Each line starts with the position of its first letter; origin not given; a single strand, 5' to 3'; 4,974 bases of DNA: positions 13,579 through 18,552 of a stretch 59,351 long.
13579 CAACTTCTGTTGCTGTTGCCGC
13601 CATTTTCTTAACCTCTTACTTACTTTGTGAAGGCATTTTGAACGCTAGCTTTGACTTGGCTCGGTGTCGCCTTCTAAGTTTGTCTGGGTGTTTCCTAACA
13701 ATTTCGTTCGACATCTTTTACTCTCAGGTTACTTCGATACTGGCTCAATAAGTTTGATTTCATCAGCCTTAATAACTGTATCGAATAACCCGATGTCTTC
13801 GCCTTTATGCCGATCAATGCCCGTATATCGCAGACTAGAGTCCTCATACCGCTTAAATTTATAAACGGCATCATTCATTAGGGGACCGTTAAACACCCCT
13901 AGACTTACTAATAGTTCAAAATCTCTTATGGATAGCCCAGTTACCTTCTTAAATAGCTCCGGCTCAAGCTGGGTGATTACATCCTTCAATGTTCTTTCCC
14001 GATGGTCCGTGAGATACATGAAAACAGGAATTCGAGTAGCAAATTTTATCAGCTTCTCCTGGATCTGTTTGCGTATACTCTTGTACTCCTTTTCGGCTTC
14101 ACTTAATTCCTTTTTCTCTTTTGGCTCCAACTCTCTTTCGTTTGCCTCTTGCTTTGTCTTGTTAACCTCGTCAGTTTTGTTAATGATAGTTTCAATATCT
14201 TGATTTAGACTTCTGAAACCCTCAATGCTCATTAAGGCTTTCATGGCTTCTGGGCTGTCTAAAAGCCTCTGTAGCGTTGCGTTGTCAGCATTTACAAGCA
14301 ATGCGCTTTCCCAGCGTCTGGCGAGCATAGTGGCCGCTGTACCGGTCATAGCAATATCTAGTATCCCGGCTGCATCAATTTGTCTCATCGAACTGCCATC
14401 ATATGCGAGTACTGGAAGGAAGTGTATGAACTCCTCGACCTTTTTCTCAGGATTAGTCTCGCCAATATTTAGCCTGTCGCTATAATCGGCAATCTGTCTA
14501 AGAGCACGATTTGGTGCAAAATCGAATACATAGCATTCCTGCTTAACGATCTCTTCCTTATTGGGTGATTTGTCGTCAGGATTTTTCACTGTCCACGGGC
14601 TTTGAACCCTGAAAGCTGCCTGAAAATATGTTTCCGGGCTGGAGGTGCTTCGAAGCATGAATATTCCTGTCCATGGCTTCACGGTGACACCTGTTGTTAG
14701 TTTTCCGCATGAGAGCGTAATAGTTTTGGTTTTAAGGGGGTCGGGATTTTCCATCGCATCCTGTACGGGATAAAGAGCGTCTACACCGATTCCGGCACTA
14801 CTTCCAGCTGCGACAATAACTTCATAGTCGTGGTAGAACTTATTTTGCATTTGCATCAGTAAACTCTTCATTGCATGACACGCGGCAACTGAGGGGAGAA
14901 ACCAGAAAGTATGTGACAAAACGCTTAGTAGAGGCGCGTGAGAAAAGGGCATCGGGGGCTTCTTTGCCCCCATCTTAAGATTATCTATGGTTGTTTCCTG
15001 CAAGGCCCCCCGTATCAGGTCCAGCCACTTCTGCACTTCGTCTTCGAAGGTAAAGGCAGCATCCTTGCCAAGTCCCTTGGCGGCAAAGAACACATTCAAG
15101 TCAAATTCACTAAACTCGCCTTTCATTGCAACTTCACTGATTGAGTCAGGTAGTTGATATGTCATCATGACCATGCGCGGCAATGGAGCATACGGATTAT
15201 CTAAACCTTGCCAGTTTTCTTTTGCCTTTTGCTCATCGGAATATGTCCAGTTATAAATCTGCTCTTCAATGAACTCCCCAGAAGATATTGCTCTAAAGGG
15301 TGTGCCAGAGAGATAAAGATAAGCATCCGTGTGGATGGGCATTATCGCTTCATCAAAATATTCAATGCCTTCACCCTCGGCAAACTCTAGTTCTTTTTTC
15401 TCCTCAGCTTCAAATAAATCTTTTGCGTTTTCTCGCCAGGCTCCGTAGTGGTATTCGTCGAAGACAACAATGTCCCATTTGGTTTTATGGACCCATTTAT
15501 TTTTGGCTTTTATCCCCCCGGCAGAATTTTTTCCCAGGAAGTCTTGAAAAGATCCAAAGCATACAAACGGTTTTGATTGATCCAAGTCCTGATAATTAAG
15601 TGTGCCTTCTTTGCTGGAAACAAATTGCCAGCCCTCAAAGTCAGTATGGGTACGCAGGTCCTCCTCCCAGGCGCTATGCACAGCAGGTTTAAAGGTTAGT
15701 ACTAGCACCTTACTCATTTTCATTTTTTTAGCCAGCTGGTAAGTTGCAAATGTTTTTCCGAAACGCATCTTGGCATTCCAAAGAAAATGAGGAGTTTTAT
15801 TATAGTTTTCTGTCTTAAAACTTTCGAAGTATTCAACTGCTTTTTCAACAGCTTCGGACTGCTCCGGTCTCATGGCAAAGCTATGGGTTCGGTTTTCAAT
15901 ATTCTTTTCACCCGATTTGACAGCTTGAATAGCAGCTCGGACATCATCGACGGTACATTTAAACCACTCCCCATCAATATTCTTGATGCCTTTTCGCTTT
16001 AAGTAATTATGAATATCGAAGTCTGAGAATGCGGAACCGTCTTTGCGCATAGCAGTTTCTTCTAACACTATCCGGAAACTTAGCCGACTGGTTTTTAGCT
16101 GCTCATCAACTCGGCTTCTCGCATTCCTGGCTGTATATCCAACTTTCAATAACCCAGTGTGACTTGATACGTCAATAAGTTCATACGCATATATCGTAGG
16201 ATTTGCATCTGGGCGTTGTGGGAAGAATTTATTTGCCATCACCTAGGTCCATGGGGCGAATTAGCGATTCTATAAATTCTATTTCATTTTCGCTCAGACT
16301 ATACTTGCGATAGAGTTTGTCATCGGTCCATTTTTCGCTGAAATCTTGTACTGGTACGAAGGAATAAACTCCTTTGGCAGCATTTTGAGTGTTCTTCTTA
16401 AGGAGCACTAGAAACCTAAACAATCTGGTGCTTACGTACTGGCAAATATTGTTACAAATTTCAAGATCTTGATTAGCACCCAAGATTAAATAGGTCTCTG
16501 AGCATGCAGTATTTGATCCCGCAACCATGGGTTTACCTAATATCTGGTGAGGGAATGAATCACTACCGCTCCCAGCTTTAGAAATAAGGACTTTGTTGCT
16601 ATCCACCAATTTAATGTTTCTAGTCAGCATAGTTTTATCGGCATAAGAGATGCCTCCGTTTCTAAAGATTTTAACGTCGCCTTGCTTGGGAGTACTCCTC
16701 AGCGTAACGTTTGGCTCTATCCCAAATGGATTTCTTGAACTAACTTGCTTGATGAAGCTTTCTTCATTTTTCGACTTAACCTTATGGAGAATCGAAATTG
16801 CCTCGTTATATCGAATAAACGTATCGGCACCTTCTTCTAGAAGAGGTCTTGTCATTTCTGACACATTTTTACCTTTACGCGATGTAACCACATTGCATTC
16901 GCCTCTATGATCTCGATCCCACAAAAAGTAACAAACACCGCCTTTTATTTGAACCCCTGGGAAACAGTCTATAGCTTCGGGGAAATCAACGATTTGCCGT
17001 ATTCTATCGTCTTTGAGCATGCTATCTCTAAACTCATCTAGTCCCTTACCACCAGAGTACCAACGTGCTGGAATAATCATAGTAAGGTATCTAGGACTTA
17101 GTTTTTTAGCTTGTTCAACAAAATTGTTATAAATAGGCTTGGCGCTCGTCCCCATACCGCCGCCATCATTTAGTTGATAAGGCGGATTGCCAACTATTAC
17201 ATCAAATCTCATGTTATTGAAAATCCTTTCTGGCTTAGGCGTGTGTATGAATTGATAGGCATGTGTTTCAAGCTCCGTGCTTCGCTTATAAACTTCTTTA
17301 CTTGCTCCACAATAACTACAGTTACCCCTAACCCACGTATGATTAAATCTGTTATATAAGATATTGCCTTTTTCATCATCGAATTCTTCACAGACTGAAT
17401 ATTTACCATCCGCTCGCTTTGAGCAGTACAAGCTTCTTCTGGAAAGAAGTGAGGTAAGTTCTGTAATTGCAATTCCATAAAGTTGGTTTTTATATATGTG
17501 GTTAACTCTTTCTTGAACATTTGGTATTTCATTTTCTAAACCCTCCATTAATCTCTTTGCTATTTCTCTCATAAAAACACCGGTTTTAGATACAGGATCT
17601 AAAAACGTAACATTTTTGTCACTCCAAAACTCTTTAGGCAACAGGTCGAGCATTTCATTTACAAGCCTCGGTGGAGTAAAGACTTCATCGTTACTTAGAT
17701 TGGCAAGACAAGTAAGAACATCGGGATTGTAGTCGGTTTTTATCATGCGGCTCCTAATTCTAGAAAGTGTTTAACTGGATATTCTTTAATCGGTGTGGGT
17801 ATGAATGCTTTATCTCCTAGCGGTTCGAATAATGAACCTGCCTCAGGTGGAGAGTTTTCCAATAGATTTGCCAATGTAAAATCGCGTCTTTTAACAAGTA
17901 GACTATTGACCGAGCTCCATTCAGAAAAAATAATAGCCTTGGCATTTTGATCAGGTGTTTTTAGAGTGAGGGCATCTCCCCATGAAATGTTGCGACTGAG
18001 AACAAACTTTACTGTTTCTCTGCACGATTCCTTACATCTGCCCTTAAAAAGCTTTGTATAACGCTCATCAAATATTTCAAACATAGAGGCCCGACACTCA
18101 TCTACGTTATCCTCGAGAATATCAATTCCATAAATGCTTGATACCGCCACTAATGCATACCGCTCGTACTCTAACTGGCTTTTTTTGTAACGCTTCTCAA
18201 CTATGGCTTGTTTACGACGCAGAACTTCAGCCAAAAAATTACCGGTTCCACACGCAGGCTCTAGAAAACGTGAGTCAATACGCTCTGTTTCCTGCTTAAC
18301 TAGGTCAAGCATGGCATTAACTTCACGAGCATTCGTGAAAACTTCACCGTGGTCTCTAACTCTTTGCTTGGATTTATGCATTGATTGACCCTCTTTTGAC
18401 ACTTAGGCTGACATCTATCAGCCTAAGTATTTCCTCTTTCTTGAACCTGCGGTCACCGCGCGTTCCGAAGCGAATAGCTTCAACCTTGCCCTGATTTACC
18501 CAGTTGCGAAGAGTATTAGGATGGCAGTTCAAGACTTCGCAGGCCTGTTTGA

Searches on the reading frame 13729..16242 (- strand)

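Call 58: search_protein_families(library=pfam, proteins=[window:13729-16242:-], max_evalue=0.001)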
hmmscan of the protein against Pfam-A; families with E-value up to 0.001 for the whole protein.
window:13729-16242:- (837 aa): 3 families
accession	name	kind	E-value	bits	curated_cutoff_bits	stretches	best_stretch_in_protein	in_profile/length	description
PF04851.21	ResIII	-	1.9e-08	34.8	22.5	1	122-280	2-150/164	Type III restriction enzyme, res subunit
PF10544.15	T5orf172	-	2.8e-06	28.2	20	1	18-108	2-100/101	T5orf172 domain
PF13455.12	MUG113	-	1.1e-05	26.4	22.3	1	32-106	1-71/73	Meiotically up-regulated gene 113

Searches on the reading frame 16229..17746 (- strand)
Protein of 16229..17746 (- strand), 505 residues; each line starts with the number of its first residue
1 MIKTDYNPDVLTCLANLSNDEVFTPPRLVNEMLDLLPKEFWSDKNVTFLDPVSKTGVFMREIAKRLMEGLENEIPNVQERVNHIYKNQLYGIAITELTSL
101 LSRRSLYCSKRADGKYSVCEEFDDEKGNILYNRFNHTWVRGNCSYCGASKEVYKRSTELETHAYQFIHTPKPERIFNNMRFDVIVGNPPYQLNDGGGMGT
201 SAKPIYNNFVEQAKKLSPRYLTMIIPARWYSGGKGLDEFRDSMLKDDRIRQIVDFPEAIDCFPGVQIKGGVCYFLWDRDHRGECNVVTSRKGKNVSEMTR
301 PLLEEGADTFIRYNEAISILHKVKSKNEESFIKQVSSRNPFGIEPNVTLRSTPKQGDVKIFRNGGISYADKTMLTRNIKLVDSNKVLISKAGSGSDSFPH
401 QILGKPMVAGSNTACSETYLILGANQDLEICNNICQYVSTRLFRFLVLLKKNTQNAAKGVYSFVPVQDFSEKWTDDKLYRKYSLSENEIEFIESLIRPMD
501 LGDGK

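Call 58: search_protein_families(library=pfam, proteins=[window:16229-17746:-], max_evalue=0.001)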
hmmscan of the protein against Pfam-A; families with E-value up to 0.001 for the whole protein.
window:16229-17746:- (505 aa): 2 families
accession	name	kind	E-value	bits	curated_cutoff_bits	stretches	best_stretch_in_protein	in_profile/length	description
PF07669.17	Eco57I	-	4.9e-38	131.3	25.3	1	87-262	1-171/171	Eco57I restriction-modification methylase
PF02384.22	N6_Mtase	-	8.3e-06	25.8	20.4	0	20-104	26-95/311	N-6 DNA Methylase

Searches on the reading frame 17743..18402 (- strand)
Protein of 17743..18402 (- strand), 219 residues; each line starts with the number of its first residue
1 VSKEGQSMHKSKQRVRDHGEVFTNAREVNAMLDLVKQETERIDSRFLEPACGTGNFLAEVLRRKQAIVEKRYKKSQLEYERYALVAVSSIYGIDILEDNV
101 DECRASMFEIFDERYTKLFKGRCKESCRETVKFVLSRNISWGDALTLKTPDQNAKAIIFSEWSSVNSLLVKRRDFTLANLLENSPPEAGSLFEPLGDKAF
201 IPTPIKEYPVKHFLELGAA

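Call 58: search_protein_families(library=pfam, proteins=[window:17743-18402:-], max_evalue=0.001)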
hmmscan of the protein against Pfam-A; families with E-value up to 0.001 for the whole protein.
window:17743-18402:- (219 aa): 1 family
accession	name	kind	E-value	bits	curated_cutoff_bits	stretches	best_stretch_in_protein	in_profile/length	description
PF20473.4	MmeI_Mtase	-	6.2e-07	29.3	27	1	33-147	12-120/259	MmeI, DNA-methyltransferase domain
